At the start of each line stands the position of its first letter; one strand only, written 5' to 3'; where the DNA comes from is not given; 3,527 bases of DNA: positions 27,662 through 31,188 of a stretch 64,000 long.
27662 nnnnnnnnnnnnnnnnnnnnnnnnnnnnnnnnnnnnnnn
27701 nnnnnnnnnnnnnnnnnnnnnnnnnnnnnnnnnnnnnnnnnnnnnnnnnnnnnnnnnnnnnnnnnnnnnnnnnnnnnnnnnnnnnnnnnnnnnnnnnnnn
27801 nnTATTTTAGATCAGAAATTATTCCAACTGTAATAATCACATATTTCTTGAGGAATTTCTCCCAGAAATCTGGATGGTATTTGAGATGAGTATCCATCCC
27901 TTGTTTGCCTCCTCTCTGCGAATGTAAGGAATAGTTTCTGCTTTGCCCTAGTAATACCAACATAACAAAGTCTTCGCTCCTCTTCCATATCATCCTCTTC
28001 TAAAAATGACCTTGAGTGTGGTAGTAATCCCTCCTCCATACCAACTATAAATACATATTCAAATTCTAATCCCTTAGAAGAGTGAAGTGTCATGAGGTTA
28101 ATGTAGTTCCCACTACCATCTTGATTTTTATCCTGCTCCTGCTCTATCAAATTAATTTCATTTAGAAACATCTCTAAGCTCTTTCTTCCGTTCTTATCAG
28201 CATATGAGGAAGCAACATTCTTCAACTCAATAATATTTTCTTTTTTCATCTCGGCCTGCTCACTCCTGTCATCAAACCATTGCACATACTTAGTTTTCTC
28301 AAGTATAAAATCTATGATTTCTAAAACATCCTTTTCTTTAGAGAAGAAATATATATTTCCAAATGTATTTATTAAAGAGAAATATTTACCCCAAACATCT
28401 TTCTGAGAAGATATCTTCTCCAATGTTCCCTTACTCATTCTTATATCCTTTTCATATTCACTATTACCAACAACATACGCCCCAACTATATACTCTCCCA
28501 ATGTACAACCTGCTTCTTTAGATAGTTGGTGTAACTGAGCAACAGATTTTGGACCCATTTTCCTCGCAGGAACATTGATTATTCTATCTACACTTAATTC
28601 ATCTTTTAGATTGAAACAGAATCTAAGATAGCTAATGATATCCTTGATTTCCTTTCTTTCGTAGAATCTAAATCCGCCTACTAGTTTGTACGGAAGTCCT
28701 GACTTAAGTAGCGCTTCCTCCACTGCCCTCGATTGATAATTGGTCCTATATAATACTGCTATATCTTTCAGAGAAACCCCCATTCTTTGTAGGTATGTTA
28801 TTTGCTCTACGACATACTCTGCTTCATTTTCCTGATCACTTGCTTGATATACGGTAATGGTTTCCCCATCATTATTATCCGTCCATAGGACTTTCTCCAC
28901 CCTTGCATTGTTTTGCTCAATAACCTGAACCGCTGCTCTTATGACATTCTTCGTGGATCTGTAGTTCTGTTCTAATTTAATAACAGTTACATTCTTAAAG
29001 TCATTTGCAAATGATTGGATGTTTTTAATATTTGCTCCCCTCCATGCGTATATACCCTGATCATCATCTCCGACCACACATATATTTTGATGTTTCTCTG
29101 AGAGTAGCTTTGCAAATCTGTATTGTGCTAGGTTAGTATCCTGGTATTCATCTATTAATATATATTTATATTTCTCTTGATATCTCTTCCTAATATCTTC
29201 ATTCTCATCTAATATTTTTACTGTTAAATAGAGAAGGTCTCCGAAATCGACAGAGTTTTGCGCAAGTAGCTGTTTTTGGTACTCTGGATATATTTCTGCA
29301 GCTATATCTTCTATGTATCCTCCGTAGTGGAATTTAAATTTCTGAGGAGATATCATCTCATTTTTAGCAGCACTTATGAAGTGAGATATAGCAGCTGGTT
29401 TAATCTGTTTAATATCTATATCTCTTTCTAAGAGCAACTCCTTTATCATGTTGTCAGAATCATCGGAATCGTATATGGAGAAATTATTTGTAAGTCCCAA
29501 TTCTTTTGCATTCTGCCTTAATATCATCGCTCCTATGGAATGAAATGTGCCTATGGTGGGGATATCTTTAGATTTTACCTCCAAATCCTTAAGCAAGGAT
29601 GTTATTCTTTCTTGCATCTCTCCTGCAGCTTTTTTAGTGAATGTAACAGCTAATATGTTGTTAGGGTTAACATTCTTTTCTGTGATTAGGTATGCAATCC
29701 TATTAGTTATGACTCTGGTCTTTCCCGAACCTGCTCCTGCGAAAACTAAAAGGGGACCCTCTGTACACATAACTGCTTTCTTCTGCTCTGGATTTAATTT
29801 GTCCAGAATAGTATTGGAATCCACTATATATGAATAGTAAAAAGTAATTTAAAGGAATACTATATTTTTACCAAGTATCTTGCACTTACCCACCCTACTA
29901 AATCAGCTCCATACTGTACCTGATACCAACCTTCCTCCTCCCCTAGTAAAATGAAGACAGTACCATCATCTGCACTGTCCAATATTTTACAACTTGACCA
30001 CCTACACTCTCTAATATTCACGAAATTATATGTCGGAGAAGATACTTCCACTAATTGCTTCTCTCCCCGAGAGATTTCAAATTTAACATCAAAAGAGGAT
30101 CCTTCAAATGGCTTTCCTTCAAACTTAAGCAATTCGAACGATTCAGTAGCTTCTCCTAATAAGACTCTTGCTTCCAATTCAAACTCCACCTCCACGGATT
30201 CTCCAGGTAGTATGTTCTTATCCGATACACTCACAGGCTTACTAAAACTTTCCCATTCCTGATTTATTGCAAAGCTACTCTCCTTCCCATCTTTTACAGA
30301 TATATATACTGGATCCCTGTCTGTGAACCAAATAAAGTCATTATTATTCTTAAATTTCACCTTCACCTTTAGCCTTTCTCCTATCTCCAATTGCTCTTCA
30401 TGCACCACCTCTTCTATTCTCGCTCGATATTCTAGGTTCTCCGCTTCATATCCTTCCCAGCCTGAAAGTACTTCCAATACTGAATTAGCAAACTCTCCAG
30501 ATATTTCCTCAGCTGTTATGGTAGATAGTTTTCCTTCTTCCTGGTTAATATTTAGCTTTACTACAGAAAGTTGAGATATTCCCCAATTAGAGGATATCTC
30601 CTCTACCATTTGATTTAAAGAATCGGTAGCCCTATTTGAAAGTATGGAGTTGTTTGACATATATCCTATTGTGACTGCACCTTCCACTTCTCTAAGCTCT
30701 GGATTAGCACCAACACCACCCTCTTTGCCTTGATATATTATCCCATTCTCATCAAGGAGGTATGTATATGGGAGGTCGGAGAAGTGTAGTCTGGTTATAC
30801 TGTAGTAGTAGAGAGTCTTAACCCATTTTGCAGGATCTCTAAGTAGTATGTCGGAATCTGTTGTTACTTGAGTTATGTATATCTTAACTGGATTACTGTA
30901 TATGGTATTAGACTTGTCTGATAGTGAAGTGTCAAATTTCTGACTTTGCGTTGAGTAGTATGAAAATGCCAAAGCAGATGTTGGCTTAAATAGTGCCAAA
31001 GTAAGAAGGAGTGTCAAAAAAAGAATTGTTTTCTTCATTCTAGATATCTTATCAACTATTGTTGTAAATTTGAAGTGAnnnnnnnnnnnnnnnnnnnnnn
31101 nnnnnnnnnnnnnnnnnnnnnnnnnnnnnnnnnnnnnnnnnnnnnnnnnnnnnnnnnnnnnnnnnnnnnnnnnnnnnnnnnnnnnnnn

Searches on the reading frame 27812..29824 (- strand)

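Call 5: search_protein_families(library=pfam, proteins=[window:27812-29824:-], max_evalue=0.1)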
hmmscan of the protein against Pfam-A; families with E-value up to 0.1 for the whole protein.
window:27812-29824:- (670 aa): 10 families
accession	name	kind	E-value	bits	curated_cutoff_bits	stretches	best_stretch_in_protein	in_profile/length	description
PF00580.27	UvrD-helicase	-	1.4e-95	320.5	23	1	10-277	1-271/271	UvrD/REP helicase N-terminal domain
PF13361.12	UvrD_C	-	5.6e-80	269.8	25.6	1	282-637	1-349/350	UvrD-like helicase C-terminal domain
PF13245.12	AAA_19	-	4.7e-24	85.5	25.1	1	14-260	1-132/134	AAA domain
PF13538.12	UvrD_C_2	-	1.1e-10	41.6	27.4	1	577-633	4-51/52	UvrD-like helicase C-terminal domain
PF01443.25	Viral_helicase1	-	2.4e-09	37.8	21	1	548-632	154-225/228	Viral superfamily 1 RNA helicase core domain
PF13604.12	AAA_30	-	2.5e-09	37.6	27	2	212-317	83-182/191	AAA domain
PF13087.12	AAA_12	-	0.00042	20.4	27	0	291-373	46-130/195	AAA domain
PF13086.12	AAA_11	-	0.001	19.3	27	1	10-115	2-110/257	AAA domain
PF00270.35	DEAD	-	0.019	15.2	26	0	12-86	2-77/167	DEAD/DEAH box helicase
PF13401.12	AAA_22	-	0.064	14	27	0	21-91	4-65/130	AAA domain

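Call 6: search_protein_families(library=ncbifam, proteins=[window:27812-29824:-], max_evalue=0.1)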
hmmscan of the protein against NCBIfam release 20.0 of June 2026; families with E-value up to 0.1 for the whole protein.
window:27812-29824:- (670 aa): 19 families
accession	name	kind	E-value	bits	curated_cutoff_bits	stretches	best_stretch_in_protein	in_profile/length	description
TIGR01073.1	pcrA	equivalog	3.8e-229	762.7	911.2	1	7-663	2-637/725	DNA helicase PcrA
NF008743.0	PRK11773.1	equivalog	3.9e-189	630.5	965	1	1-662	1-641/720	DNA helicase II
TIGR01074.1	rep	equivalog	6.1e-184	613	951.45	1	9-660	1-636/668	DNA helicase Rep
TIGR01075.1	uvrD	equivalog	1.4e-181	605.4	1144.45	1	6-665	1-639/715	DNA helicase II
NF008172.0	PRK10919.1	equivalog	1.2e-140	469.9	1168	1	9-661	2-637/673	DNA helicase Rep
NF008276.0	PRK11054.1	equivalog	2.4e-55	188.3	543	3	9-111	196-292/684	DNA helicase IV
TIGR02785.1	addA_Gpos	equivalog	1.6e-53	181.9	707.65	4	171-303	337-481/1234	helicase-exonuclease AddAB subunit AddA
NF010485.0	PRK13909.1-2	equivalog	5.7e-46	157.2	650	3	177-430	286-550/909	RecB-like helicase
TIGR00609.1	recB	equivalog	2.6e-43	148.4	696.05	3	133-310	283-464/1175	exodeoxyribonuclease V subunit beta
NF010487.0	PRK13909.1-4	equivalog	3.2e-43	148.1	759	4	188-415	294-540/924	RecB-like helicase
TIGR02784.1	addA_alphas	equivalog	9.6e-36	123.6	860.75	4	26-80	14-67/1138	double-strand break repair helicase AddA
NF041464.1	HelD_BACSU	equivalog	7.8e-21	73.7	419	1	213-383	541-703/779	RNA polymerase recycling motor HelD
NF010484.0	PRK13909.1-1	equivalog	1.1e-17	63.2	1074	2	27-83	10-65/945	RecB-like helicase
NF008128.0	PRK10876.1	equivalog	9.4e-15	53.3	1697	1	183-306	340-465/1181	exodeoxyribonuclease V subunit beta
NF010486.0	PRK13909.1-3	equivalog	4.4e-13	48.2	1109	2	25-86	8-68/921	RecB-like helicase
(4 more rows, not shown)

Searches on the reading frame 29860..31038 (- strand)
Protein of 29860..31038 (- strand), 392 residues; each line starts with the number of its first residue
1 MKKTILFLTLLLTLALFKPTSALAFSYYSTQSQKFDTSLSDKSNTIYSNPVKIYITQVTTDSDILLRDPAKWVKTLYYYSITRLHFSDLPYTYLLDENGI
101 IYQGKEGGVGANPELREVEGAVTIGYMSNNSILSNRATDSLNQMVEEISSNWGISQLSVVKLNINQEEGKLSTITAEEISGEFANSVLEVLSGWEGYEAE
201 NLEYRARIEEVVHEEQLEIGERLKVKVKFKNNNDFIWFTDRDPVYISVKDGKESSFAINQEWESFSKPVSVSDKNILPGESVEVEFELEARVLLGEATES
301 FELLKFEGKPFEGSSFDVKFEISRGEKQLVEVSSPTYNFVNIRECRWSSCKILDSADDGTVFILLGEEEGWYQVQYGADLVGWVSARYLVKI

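Call 5: search_protein_families(library=pfam, proteins=[window:29860-31038:-], max_evalue=0.1)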
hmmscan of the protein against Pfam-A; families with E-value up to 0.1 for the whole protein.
window:29860-31038:- (392 aa): 5 families
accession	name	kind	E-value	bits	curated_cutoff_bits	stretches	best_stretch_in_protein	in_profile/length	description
PF08239.17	SH3_3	-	2.2e-09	37.8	27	1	340-389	3-53/54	Bacterial SH3 domain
PF18348.7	SH3_16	-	0.0023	18.1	25.8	1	359-386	18-46/49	Bacterial dipeptidyl-peptidase Sh3 domain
PF22544.2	HYDIN_VesB_CFA65-like_Ig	-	0.036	14.7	25.5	0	269-303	51-84/100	HYDIN/CFA65/VesB-like, Ig-like domain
PF04723.20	GRDA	-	0.042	14.1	22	1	137-221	46-131/147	Glycine reductase complex selenoprotein A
PF16116.10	DUF4832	-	0.088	13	29.2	0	161-288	72-180/216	Domain of unknown function (DUF4832)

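Call 6: search_protein_families(library=ncbifam, proteins=[window:29860-31038:-], max_evalue=0.1)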
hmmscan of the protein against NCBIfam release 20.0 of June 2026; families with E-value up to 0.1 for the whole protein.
window:29860-31038:- (392 aa): 3 families
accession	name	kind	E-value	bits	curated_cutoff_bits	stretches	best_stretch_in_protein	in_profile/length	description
TIGR04211.1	SH3_and_anchor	equivalog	0.00023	20.8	65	1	339-390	7-59/198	TIGR04211 family SH3 domain-containing protein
TIGR03900.1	prc_long_Delta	hypoth_equivalog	0.00078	17.5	660.95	1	272-389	729-849/973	MXAN_5808 family serine peptidase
NF033202.0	GW_glycos_SH3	domain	0.012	15.9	50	0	369-389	58-78/81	GW domain-containing glycosaminoglycan-binding protein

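Call 44: search_protein_families(library=phrogs, proteins=[window:29860-31038:-], max_evalue=0.1)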
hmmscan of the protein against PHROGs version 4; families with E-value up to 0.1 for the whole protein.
window:29860-31038:- (392 aa): 1 family
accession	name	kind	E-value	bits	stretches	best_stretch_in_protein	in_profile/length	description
phrog_1794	-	lysis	0.0013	19.3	1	192-389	220-327/336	amidase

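Call 69: search_protein_families(library=pfam, proteins=[window:29860-31038:-], max_evalue=5)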
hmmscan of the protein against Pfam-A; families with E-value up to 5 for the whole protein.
window:29860-31038:- (392 aa): 9 families
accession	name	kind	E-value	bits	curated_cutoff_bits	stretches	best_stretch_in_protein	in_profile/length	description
PF08239.17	SH3_3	-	2.2e-09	37.8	27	1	340-389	3-53/54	Bacterial SH3 domain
PF18348.7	SH3_16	-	0.0023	18.1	25.8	1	359-386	18-46/49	Bacterial dipeptidyl-peptidase Sh3 domain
PF22544.2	HYDIN_VesB_CFA65-like_Ig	-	0.036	14.7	25.5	1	269-303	51-84/100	HYDIN/CFA65/VesB-like, Ig-like domain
PF04723.20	GRDA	-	0.042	14.1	22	1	137-221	46-131/147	Glycine reductase complex selenoprotein A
PF16116.10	DUF4832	-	0.088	13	29.2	1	161-288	72-180/216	Domain of unknown function (DUF4832)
PF01031.25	Dynamin_M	-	0.15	11.6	28.5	1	116-224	52-153/287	Dynamin central region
PF13584.12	BatD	-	0.2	12.8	24.1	0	212-243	3-29/92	BatD DUF11 like domain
PF13457.12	GW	-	1.4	10.1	21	1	371-389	57-75/76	GW (Gly-Tryp) dipeptide domain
PF08139.17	LPAM_1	-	1.7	9.7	20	1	1-15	1-15/18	Prokaryotic membrane lipoprotein lipid attachment site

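Call 88: search_solved_structures(query=window:29860-31038:-, max_evalue=1)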
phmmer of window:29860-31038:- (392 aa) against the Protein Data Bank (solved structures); distinct sequences matched with E-value up to 1: 14.
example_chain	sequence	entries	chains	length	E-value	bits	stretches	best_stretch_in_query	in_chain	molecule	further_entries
2kt8_A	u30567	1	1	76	0.031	16.7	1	338-389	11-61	Probable surface protein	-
2rkq_A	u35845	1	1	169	0.044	16.2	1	73-147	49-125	Peptidoglycan-recognition protein-SD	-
2kyb_A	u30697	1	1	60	0.091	15.1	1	339-388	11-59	Mannosyl-glycoprotein endo-beta-N-acetylglucosaminidase domain protein, possible enterotox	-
1sxr_A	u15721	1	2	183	0.12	14.8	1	61-109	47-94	Peptidoglycan recognition protein SA CG11709-PA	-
1s2j_A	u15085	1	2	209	0.15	14.5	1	61-109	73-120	Peptidoglycan recognition protein SA CG11709-PA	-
27aa_A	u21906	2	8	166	0.16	14.3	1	50-116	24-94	Peptidoglycan recognition protein 1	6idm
6a89_A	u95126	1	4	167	0.16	14.3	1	50-116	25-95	Peptidoglycan recognition protein 1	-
2r2k_A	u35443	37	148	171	0.17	14.2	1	49-116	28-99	Peptidoglycan recognition protein | Peptidoglycan recognition protein 1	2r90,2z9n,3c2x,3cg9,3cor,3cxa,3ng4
2kq8_A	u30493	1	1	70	0.24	13.7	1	339-392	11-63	Cell wall hydrolase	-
2zu7_A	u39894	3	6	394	0.31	13.4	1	86-154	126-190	Mannosyl-3-phosphoglycerate synthase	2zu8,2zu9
3ep1_A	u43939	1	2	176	0.36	13.2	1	87-118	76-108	PGRP-Hd - Peptidoglycan recognition protein homologue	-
3va6_A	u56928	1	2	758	0.46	12.8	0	90-137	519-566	Two-component system sensor histidine kinase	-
3ott_A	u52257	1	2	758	0.46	12.8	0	90-137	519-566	Two-component system sensor histidine kinase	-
1yck_A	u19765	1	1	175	0.83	12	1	72-107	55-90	Peptidoglycan recognition protein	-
